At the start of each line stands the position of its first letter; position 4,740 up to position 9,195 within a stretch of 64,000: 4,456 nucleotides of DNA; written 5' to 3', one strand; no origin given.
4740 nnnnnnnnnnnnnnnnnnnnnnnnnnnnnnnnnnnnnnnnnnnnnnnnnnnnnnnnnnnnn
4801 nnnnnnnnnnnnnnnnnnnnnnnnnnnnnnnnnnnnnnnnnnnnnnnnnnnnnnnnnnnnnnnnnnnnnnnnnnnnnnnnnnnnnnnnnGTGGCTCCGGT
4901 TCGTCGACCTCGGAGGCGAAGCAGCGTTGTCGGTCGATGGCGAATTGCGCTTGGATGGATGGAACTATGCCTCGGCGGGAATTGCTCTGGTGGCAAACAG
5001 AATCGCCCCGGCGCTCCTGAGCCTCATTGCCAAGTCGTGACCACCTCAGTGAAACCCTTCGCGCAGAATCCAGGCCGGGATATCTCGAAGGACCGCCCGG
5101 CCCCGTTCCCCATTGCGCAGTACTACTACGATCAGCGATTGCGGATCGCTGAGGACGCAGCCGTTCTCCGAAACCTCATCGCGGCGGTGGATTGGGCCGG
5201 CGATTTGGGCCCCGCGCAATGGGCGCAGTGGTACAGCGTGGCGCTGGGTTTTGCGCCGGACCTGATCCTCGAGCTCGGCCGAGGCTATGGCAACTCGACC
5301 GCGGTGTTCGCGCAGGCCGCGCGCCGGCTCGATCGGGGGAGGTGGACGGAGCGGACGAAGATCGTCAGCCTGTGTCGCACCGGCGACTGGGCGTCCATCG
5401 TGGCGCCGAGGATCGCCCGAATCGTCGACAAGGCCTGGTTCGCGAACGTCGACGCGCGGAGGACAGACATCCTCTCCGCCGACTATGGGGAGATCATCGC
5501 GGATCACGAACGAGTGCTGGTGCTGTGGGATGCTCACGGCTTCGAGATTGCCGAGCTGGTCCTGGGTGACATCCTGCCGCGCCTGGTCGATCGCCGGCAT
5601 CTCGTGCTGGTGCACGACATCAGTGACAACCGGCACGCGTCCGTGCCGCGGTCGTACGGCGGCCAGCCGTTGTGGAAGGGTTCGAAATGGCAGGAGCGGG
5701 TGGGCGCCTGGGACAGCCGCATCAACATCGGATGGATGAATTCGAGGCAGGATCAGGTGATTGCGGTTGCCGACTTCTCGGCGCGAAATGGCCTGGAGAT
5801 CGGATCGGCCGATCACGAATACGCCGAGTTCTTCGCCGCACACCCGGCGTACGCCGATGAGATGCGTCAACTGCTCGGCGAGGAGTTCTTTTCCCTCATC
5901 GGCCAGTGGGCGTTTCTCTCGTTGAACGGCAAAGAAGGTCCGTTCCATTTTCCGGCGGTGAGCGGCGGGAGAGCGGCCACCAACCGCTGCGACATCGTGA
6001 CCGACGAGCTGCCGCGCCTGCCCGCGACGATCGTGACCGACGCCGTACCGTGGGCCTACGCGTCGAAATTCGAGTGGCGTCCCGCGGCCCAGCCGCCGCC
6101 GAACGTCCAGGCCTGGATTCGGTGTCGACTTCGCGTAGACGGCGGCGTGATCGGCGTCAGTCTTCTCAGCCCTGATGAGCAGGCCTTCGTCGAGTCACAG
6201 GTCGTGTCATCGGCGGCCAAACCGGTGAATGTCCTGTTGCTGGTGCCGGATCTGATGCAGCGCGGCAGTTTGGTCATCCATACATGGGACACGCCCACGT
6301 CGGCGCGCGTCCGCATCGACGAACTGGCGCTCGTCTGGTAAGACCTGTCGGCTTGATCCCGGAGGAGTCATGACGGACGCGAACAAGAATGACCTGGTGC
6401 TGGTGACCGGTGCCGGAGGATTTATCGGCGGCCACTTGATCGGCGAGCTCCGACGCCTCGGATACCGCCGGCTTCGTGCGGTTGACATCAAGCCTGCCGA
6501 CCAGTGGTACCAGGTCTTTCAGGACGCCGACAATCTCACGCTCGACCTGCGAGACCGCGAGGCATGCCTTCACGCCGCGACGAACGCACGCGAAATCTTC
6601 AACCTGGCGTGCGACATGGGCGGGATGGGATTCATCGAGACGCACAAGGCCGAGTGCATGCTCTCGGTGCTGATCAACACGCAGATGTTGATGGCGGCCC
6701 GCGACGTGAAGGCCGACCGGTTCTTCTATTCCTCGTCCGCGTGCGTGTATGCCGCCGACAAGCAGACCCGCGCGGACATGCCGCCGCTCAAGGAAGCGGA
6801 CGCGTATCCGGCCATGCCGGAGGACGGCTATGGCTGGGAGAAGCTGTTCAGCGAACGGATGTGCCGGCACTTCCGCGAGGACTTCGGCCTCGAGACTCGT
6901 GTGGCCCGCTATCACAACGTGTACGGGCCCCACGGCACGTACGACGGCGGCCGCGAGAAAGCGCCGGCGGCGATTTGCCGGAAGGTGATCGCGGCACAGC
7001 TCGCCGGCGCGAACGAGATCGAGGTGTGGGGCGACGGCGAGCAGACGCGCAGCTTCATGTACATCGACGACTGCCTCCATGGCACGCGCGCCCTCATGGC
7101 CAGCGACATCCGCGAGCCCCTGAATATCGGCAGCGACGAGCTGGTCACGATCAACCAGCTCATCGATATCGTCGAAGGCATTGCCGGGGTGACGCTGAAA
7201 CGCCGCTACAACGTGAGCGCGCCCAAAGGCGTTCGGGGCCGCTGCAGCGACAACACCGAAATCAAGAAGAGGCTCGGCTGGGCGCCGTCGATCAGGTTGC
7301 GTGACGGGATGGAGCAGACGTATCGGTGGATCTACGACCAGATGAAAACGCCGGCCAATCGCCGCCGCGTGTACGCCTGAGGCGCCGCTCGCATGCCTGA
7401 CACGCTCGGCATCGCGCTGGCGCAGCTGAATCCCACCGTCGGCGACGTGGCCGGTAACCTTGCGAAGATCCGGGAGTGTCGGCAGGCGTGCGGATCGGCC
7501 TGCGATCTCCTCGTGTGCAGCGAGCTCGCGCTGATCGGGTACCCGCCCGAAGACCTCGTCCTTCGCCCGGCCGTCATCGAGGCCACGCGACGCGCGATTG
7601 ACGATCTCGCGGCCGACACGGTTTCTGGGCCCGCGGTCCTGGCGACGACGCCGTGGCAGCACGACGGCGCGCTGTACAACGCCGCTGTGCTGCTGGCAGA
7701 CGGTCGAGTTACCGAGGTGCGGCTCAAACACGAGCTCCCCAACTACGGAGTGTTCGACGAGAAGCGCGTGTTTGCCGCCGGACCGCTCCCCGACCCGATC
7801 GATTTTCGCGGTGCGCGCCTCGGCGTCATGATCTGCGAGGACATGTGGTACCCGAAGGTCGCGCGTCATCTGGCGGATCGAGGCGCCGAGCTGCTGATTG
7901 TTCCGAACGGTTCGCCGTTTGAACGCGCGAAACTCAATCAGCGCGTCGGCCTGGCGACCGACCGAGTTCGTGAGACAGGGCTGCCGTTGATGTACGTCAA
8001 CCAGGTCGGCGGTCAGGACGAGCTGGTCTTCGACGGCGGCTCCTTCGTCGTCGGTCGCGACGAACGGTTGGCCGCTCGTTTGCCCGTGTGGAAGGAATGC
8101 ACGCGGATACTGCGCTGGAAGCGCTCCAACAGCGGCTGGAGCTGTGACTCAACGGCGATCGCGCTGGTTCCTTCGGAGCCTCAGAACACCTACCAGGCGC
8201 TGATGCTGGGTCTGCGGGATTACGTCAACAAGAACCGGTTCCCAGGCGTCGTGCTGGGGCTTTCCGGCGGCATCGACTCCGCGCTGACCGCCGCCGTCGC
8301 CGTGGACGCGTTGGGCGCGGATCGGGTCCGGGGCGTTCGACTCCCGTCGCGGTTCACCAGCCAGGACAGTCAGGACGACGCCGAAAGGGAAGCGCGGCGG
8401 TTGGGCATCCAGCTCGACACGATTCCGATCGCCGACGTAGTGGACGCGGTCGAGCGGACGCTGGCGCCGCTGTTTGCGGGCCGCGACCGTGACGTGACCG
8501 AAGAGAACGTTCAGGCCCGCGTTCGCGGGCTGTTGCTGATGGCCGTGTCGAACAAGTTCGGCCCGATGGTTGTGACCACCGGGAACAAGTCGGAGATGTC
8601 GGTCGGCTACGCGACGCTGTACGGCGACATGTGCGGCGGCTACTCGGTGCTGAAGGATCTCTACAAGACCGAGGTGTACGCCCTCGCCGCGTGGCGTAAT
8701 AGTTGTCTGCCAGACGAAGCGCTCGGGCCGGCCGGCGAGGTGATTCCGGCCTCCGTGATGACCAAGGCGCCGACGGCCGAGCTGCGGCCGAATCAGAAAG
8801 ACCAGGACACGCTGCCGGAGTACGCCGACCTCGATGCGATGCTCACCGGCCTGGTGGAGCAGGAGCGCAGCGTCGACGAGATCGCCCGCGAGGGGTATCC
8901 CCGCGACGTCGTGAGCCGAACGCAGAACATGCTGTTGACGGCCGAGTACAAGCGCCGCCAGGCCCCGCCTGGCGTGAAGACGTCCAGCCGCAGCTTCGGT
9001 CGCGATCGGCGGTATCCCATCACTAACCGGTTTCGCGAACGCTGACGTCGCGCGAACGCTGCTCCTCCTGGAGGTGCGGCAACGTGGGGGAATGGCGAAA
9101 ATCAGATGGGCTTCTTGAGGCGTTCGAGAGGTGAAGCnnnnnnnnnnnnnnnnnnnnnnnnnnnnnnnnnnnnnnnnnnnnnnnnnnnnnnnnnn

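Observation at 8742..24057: nadE 3'-end duplication brackets a 14.7-kb AT-richer glycan-export island that has no recombinase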

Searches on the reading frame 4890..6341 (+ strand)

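Call 10: search_protein_families(library=pfam, proteins=[window:4890-6341:+])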
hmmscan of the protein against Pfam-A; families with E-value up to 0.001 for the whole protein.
window:4890-6341:+ (483 aa): 0 families

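Call 55: search_protein_families(library=pfam, proteins=[window:4890-6341:+], max_evalue=1)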
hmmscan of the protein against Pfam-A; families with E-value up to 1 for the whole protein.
window:4890-6341:+ (483 aa): 1 family
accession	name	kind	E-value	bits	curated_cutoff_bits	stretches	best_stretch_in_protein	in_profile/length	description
PF13578.12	Methyltransf_24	-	0.0037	18.5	26.3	1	127-244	1-105/105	Methyltransferase domain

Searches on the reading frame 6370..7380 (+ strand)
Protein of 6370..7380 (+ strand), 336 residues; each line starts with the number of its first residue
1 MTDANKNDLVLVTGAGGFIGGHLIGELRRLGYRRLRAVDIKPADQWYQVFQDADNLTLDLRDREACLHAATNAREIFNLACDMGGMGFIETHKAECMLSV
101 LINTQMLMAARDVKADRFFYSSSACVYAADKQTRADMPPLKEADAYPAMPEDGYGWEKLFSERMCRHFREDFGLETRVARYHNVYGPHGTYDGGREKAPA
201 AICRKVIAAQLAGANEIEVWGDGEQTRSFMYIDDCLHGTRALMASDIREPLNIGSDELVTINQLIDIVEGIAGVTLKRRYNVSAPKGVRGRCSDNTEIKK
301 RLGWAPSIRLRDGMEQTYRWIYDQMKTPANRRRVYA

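Call 10: search_protein_families(library=pfam, proteins=[window:6370-7380:+])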
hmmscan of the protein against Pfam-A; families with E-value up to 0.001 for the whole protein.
window:6370-7380:+ (336 aa): 4 families
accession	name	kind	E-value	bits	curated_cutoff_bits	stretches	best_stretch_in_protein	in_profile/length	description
PF01370.27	Epimerase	-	2.4e-38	132.3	20.9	1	10-254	1-240/240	NAD dependent epimerase/dehydratase family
PF16363.11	GDP_Man_Dehyd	-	1.3e-26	94.3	27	1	11-317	1-332/332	GDP-mannose 4,6 dehydratase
PF01073.25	3Beta_HSD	-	5.5e-11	42.4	22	1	11-187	1-184/280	3-beta hydroxysteroid dehydrogenase/isomerase family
PF07993.18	NAD_binding_4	-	8.6e-06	25.5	20.1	0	97-188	110-210/258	Male sterility protein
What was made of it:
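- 6370..7380 (+): SDR epimerase/dehydratase gene, a conserved left-flank neighbour of nadE. Pfam Epimerase and GDP_Man_Dehyd (call 10).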

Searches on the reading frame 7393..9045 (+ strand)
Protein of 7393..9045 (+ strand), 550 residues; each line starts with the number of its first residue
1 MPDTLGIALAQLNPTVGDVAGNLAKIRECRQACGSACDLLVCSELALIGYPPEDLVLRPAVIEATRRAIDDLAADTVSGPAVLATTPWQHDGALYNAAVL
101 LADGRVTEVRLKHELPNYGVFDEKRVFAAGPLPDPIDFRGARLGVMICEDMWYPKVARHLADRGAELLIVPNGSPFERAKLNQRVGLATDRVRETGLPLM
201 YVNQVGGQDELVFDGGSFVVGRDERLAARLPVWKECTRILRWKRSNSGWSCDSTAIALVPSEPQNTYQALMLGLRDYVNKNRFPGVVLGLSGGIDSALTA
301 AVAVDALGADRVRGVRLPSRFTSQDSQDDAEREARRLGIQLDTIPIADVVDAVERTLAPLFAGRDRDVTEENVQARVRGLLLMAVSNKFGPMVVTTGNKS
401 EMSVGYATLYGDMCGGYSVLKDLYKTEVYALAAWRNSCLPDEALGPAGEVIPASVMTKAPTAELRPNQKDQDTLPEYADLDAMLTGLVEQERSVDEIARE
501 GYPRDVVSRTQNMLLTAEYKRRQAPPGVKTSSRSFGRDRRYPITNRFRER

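Call 10: search_protein_families(library=pfam, proteins=[window:7393-9045:+])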
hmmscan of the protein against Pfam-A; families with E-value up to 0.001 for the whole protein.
window:7393-9045:+ (550 aa): 2 families
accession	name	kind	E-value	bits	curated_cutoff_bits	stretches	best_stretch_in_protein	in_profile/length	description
PF02540.23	NAD_synthase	-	5e-70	235.8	21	1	267-524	2-242/242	NAD synthase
PF00795.27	CN_hydrolase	-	9.5e-28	97.7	23.2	1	7-237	2-241/256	Carbon-nitrogen hydrolase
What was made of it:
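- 7393..9045 (+): Intact glutamine-dependent NAD+ synthetase gene nadE, the conserved left anchor of the variable cassette. Pfam CN_hydrolase and NAD_synthase (call 10).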

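Call 14: find_encoding_contigs(protein=window:7393-9045:+, flank=10000, max_places=10)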
Protein window:7393-9045:+ (550 aa): no gene with exactly this product is on record in the collection.
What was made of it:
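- Tried and rejected: An exact look-up of NadE found nothing on record (call 14).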

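Call 15: find_related_loci(query=window:7393-9045:+, collection=genome_contigs, flank=10000)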
Query window:7393-9045:+ (550 aa) in genome_contigs; peptide patterns used: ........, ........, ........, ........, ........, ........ (x = any residue, [..] = any of these).
600 stretches matched a pattern (row limit reached: there are more); 597 encode a relative of the query (tblastn E <= 1e-3); the best 80 are kept; 80 distinct loci.
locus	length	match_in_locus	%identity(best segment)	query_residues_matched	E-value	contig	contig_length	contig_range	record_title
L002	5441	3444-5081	73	4-549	0e+0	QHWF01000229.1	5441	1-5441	MAG: Acidobacteria bacterium isolate gp6 AA50 14_1009_16_40cm_scaffold_43438_curated, whole genome shotgun sequence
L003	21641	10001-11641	66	5-550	0e+0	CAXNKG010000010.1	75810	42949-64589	MAG: Vicinamibacterales bacterium isolate TH-11nov19-51 genome assembly, contig: TH-11nov19-C575, whole genome shotgun s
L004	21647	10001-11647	65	2-549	0e+0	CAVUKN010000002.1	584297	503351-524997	MAG: uncultured Acidobacteriota bacterium isolate MFD00392.bin.2.401 genome assembly, contig: contig_3924, whole genome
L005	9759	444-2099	61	1-550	0e+0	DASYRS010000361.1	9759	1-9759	MAG TPA_asm: Dongiaceae bacterium isolate SMAG_U4517 k141_1118650, whole genome shotgun sequence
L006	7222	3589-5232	63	1-548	0e+0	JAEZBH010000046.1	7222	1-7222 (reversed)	MAG: Proteobacteria bacterium isolate OH_CBrB_185 k127_620255, whole genome shotgun sequence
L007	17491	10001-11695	63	3-547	0e+0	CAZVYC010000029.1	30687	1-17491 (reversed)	MAG TPA_asm: uncultured Rhodospirillales bacterium isolate SRP272529_co1_247 genome assembly, contig: NODE_2182_length_3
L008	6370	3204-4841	62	1-545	0e+0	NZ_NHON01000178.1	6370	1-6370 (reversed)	Inquilinus limosus strain Inq sc_178, whole genome shotgun sequence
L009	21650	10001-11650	62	2-549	0e+0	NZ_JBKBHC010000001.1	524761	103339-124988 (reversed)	MAG: Ferrovibrio sp. isolate 21I_052.bin.13 NODE_4_length_524761_cov_6.360417, whole genome shotgun sequence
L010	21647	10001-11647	64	1-547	0e+0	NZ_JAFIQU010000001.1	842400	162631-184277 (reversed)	Arenibaculum pallidiluteum strain SYSU D00532 NODE_1_length_842400_cov_18.126062, whole genome shotgun sequence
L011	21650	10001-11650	61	2-549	0e+0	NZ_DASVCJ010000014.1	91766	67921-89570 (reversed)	MAG: Ferrovibrio sp. isolate SMAG_U2003 k141_598612, whole genome shotgun sequence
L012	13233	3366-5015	62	1-549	0e+0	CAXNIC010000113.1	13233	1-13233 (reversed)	MAG: Alphaproteobacteria bacterium isolate LH-05nov19-173 genome assembly, contig: LH-05nov19-C10967, whole genome shotg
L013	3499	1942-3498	65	4-522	0e+0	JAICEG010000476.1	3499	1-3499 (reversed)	MAG: Vicinamibacteria bacterium isolate BD_FP_2_bin.1 k141_4368249_length_3499_cov_10.0000, whole genome shotgun sequenc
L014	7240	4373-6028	62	1-550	0e+0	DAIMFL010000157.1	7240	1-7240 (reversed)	MAG TPA_asm: Alphaproteobacteria bacterium isolate CTOTU46460 NODE_2644_length_7240_cov_5.116771, whole genome shotgun s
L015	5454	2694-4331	62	1-545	0e+0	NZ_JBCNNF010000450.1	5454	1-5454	MAG: Inquilinus sp. isolate SMAGNO94 Contig450, whole genome shotgun sequence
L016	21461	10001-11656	63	1-549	0e+0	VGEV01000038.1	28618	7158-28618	MAG: Alphaproteobacteria bacterium isolate K_Offshore_80m_m2_228 K_Offshore_80m_m2_228_Ga0194132_10003349, whole genome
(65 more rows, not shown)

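Call 29: find_related_loci(query=window:7393-9045:+, collection=metagenome_contigs, flank=10000)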
Query window:7393-9045:+ (550 aa) in metagenome_contigs; peptide patterns used: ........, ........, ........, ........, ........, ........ (x = any residue, [..] = any of these).
600 stretches matched a pattern (row limit reached: there are more); 595 encode a relative of the query (tblastn E <= 1e-3); the best 80 are kept; 80 distinct loci.
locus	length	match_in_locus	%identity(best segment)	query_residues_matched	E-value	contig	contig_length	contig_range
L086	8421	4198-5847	90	1-550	0e+0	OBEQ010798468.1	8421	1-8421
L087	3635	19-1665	77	1-550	0e+0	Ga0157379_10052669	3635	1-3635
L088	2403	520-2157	77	4-550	0e+0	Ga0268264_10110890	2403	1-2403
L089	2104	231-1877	72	1-550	0e+0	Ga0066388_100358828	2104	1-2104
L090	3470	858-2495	73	4-549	0e+0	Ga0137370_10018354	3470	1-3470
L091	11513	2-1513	76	45-549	0e+0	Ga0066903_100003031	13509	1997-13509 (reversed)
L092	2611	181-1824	65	3-549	0e+0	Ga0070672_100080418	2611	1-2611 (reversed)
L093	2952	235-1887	65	4-549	0e+0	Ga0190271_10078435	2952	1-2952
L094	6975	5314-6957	65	3-549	0e+0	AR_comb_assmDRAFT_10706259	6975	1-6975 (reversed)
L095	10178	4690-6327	66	4-549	0e+0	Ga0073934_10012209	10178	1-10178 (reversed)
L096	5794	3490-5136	66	4-549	0e+0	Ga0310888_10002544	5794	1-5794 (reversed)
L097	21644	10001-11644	64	4-549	0e+0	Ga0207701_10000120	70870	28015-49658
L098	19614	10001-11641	66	4-549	0e+0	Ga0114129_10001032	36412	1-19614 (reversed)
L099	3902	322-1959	65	5-549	0e+0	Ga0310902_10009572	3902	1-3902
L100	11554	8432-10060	64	5-547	0e+0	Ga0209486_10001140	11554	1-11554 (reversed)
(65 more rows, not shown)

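Call 58: search_protein_families(library=ncbifam, proteins=[window:7393-9045:+], max_evalue=0.01)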
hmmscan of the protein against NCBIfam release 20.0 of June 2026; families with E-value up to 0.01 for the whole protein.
window:7393-9045:+ (550 aa): 16 families
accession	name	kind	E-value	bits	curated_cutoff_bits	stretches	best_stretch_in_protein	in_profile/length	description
NF010588.0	PRK13981.1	equivalog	1.6e-231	769.4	479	1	3-549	3-544/546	NAD+ synthase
TIGR00552.1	nadE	equivalog_domain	3.1e-56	190.4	63.65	1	268-529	7-245/251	NAD(+) synthase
NF010587.0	PRK13980.1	equivalog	5.1e-56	189.8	255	1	265-533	13-263/267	NAD+ synthase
NF002730.0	PRK02628.1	equivalog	1.7e-48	165.3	473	2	264-471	340-552/677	NAD(+) synthase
NF002048.0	PRK00876.1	subfamily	1.8e-24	86.2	313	2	264-354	17-108/330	NAD(+) synthase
NF001979.1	PRK00768.1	equivalog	2.8e-15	56.5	250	1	274-497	28-249/266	NAD(+) synthase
TIGR03381.1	agmatine_aguB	equivalog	1.4e-12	47.6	410.25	1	10-220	6-231/279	N-carbamoylputrescine amidase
NF033621.1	de_GSH_amidase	exception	4.6e-09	36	355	1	89-172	86-170/260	deaminated glutathione amidase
TIGR00268.2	TIGR00268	equivalog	2e-08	33.9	150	1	284-348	14-78/259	ATP-dependent sacrificial sulfur transferase LarE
NF040852.1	nitrile_Arch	equivalog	7.7e-08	31.8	500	1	7-172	3-170/262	nitrilase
TIGR00546.1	lnt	equivalog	4.6e-07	29.3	132.9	1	122-204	297-382/395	apolipoprotein N-acyltransferase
NF009803.0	PRK13287.1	equivalog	0.0006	18.7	406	1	138-173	155-190/333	formamidase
NF043013.1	DeGluthAmidYersProt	equivalog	0.00076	18.7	500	1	118-172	127-181/278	deaminated glutathione amidase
NF000848.1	PRK00074.1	equivalog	0.0012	17.6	400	1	271-342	204-273/512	glutamine-hydrolyzing GMP synthase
NF009802.0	PRK13286.1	equivalog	0.0018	17.3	427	1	139-224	157-240/345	aliphatic amidase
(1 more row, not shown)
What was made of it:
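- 7393..9045 (+): NCBIfam NF010588 equivalog, 769 bits against a cut-off of 479 (call 58).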

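Call 77: search_protein_families(library=pfam, proteins=[L086:5859-7322:+, L086:3242-4198:+], max_evalue=0.01)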
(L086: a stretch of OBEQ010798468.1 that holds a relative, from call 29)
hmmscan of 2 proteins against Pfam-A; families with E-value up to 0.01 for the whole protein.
L086:5859-7322:+ (487 aa): 4 families
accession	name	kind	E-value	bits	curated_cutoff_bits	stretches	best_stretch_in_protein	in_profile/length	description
PF13489.12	Methyltransf_23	-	2.2e-17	63.7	27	1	262-436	11-162/164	Methyltransferase domain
PF08242.18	Methyltransf_12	-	1.8e-08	35.4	30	1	278-376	1-98/98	Methyltransferase domain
PF08241.18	Methyltransf_11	-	3.3e-07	31.3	21.2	1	279-377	2-94/95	Methyltransferase domain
PF13649.12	Methyltransf_25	-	8.5e-06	26.8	27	1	277-374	1-97/97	Methyltransferase domain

L086:3242-4198:+ (318 aa): 4 families
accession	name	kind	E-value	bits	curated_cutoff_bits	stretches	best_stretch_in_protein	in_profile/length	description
PF08241.18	Methyltransf_11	-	4.2e-10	40.6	21.2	1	125-201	14-94/95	Methyltransferase domain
PF13649.12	Methyltransf_25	-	4.4e-07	30.9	27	1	139-198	38-97/97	Methyltransferase domain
PF08242.18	Methyltransf_12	-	0.00019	22.5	30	1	138-200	39-98/98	Methyltransferase domain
PF13847.12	Methyltransf_31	-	0.00045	20.4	27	1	151-202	62-109/145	Methyltransferase domain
